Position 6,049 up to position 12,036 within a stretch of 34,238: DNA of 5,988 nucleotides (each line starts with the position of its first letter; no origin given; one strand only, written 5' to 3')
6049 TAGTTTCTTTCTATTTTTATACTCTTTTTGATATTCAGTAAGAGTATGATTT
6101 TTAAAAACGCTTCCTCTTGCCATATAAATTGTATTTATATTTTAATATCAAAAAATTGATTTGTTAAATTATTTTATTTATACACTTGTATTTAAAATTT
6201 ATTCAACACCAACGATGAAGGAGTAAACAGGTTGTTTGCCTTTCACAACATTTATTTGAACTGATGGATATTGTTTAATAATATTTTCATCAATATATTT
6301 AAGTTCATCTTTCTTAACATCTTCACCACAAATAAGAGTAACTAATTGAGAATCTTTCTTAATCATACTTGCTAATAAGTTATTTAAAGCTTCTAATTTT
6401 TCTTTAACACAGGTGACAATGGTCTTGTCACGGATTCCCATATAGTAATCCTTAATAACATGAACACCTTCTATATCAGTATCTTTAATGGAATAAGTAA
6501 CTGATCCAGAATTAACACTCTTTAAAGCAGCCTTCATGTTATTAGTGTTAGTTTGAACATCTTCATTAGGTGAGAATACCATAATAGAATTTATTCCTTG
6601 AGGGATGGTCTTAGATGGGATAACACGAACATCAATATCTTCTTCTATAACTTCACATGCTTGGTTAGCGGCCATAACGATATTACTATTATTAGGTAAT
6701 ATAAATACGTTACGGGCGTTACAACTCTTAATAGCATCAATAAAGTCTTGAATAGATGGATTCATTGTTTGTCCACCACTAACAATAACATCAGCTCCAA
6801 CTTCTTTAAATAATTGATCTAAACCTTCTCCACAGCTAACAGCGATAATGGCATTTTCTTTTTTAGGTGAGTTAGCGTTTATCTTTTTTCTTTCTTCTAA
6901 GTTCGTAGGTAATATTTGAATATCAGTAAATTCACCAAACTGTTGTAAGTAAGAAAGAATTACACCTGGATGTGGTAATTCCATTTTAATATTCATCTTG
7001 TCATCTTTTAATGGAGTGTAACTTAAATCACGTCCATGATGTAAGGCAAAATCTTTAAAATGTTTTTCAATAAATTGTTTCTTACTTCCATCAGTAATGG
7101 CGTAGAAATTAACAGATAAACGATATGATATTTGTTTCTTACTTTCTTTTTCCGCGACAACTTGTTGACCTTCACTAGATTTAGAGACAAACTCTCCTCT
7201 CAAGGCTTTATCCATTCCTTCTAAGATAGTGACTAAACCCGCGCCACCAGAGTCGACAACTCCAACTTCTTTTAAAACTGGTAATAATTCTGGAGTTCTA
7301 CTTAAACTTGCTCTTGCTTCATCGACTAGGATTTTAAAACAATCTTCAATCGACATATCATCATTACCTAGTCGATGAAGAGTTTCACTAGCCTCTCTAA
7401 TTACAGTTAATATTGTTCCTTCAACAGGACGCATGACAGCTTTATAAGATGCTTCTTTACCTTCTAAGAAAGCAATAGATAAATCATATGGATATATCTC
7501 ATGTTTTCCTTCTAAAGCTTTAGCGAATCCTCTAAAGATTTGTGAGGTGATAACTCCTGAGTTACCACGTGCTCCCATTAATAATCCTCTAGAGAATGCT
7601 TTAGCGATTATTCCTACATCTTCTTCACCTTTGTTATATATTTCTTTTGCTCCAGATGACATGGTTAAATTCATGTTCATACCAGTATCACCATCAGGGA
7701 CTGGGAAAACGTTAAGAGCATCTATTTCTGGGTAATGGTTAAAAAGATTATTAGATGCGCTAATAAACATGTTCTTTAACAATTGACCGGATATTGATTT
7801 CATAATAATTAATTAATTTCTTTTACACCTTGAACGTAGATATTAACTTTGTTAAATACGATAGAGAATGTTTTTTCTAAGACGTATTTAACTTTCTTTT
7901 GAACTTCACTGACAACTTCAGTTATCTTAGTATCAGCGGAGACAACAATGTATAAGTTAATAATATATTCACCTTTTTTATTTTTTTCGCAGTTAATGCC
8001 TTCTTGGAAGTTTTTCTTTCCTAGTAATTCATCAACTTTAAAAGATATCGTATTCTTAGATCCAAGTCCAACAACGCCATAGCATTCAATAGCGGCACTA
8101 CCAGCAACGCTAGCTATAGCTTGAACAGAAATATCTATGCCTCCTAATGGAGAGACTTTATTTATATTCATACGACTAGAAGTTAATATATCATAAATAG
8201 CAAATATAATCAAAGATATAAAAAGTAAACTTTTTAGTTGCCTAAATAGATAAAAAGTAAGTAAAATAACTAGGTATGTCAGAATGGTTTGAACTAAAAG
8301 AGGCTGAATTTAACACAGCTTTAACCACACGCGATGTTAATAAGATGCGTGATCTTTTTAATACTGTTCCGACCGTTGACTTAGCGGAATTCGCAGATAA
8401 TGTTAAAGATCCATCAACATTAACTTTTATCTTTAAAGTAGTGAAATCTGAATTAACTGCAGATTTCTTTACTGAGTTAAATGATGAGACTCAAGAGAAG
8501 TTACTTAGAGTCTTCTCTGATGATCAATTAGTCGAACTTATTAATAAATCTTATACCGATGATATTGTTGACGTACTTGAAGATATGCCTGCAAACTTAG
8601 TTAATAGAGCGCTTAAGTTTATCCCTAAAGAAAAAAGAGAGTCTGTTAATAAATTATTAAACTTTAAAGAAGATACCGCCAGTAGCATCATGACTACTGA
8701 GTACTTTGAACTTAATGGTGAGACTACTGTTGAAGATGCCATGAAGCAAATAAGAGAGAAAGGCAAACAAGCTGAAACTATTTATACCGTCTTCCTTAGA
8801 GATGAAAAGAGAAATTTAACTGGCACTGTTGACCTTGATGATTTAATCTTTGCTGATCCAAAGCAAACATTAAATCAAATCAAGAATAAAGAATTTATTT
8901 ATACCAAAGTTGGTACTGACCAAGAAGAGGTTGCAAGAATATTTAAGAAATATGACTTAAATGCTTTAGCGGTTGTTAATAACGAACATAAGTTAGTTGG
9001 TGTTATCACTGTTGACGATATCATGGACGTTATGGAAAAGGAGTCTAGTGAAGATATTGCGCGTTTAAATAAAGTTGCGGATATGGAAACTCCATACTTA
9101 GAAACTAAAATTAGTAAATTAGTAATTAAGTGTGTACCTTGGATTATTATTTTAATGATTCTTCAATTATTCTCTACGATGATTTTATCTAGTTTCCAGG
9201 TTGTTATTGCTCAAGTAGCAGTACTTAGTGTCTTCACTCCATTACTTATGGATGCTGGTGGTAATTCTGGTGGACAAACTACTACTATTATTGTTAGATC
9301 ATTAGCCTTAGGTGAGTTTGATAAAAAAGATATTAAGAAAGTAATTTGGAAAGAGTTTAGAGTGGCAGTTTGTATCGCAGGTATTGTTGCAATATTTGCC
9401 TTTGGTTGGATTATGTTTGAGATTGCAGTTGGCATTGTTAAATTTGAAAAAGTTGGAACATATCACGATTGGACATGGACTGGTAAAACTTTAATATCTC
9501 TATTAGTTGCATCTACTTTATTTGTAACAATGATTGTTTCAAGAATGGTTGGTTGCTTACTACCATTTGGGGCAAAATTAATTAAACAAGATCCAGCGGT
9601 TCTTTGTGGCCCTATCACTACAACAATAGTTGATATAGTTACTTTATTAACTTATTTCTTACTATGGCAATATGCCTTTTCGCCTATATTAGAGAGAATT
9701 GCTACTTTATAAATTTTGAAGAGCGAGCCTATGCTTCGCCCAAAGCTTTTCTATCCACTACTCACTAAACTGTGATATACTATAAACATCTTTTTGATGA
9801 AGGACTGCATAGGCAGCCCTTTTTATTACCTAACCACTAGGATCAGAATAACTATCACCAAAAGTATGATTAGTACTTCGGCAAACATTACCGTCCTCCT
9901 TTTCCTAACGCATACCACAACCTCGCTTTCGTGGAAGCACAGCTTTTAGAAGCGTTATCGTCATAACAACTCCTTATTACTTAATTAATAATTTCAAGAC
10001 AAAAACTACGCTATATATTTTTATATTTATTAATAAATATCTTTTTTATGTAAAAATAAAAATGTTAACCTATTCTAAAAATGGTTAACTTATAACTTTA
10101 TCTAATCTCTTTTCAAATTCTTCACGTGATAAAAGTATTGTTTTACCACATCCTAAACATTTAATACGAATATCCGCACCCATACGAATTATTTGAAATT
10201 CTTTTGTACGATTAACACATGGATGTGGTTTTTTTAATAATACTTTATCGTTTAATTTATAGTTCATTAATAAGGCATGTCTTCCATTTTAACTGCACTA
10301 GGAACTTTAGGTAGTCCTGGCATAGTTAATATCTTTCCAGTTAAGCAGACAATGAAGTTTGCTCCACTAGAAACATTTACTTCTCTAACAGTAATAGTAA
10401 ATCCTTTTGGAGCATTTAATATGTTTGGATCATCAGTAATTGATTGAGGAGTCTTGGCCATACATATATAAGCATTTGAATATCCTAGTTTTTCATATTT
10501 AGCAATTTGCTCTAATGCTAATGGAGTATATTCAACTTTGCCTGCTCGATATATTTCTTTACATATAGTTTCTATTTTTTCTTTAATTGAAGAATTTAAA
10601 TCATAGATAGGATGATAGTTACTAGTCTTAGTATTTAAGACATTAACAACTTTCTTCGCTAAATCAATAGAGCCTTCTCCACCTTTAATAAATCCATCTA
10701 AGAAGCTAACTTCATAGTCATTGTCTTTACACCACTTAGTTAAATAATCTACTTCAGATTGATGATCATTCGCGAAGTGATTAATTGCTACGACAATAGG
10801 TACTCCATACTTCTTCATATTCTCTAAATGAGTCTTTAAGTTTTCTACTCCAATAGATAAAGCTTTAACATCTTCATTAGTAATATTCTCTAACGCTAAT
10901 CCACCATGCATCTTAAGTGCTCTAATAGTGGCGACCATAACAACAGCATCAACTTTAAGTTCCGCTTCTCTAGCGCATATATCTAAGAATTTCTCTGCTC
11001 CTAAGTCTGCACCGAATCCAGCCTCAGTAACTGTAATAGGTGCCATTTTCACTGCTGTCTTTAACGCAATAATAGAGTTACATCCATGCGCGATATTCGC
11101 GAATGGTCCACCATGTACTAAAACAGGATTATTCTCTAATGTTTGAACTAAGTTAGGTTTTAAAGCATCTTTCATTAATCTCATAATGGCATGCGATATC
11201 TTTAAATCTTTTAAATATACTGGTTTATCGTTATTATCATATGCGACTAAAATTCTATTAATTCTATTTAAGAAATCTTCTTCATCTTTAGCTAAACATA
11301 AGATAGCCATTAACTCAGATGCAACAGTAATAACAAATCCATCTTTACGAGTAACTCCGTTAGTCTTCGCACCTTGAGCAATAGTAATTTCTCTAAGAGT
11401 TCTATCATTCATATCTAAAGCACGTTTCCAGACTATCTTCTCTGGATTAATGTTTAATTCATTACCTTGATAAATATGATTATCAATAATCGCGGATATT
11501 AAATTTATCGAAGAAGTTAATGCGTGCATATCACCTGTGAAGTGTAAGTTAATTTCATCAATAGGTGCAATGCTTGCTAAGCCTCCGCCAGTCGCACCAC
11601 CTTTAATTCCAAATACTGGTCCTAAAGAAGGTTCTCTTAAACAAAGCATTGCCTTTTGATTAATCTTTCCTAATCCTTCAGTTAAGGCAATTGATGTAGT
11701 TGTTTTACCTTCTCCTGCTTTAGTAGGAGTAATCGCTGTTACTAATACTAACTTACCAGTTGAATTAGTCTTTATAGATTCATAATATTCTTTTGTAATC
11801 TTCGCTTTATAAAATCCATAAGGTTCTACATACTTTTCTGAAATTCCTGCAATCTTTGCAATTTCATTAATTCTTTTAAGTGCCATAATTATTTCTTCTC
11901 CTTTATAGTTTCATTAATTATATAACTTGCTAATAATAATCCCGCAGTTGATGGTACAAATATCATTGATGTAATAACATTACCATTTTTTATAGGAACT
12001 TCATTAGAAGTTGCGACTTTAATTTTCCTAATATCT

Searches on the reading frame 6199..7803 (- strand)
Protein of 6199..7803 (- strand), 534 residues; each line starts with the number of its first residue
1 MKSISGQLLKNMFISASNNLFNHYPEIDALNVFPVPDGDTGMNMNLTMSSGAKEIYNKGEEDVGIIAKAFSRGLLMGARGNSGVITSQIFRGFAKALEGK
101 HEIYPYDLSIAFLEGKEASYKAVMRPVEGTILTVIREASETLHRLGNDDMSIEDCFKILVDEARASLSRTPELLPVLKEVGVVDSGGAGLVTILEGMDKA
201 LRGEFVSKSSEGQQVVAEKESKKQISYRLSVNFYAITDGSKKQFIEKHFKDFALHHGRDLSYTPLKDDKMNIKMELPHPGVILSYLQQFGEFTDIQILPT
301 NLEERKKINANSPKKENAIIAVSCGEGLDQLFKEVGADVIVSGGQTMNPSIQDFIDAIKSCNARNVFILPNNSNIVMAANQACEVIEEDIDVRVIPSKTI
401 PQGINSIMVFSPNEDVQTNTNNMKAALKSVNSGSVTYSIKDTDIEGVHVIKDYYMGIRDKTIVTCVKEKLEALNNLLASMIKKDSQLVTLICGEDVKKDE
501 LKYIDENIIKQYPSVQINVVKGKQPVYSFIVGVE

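Call 95: search_protein_families(library=pfam, proteins=[window:6199-7803:-], max_evalue=0.00001)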
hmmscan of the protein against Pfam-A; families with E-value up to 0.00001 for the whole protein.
window:6199-7803:- (534 aa): 2 families
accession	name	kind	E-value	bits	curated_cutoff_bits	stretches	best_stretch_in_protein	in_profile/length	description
PF13684.11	FakA-like_C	-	3.3e-75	252.6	23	1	318-534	1-216/216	Fatty acid kinase subunit A-like, C-terminal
PF02734.22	Dak2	-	3.1e-44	151.4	27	1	34-197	1-172/174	DAK2 domain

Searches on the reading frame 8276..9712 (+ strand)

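Call 95: search_protein_families(library=pfam, proteins=[window:8276-9712:+], max_evalue=0.00001)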
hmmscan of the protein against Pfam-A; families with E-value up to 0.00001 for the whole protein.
window:8276-9712:+ (478 aa): 3 families
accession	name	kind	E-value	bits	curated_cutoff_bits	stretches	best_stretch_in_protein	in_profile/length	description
PF01769.21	MgtE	-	6.7e-31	107.6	27.6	1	321-463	1-125/125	Divalent cation transporter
PF03448.22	MgtE_N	-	3.2e-18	66.6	25.9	1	33-133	3-102/102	MgtE intracellular N domain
PF00571.33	CBS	-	9.1e-18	64.8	24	1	202-253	4-55/57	CBS domain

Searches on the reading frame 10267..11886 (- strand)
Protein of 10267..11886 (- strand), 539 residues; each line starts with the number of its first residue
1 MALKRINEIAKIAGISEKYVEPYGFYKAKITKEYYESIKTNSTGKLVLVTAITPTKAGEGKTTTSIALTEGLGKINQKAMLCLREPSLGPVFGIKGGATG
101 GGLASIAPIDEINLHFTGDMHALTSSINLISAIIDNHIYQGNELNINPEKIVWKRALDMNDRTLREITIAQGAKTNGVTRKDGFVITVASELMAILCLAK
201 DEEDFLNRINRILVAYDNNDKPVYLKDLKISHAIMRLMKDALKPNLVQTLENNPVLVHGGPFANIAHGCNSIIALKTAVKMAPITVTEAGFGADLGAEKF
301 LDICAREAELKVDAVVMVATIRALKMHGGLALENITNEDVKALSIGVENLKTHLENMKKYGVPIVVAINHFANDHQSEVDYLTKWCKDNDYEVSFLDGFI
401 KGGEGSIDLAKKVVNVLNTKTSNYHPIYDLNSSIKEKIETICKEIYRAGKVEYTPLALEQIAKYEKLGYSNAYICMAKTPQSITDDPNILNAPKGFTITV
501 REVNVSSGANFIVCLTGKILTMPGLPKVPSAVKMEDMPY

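Call 95: search_protein_families(library=pfam, proteins=[window:10267-11886:-], max_evalue=0.00001)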
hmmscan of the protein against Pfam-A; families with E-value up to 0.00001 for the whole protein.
window:10267-11886:- (539 aa): 1 family
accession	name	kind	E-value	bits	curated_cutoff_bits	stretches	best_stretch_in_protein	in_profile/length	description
PF01268.25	FTHFS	-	5e-236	784.7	27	1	3-535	12-545/556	Formate--tetrahydrofolate ligase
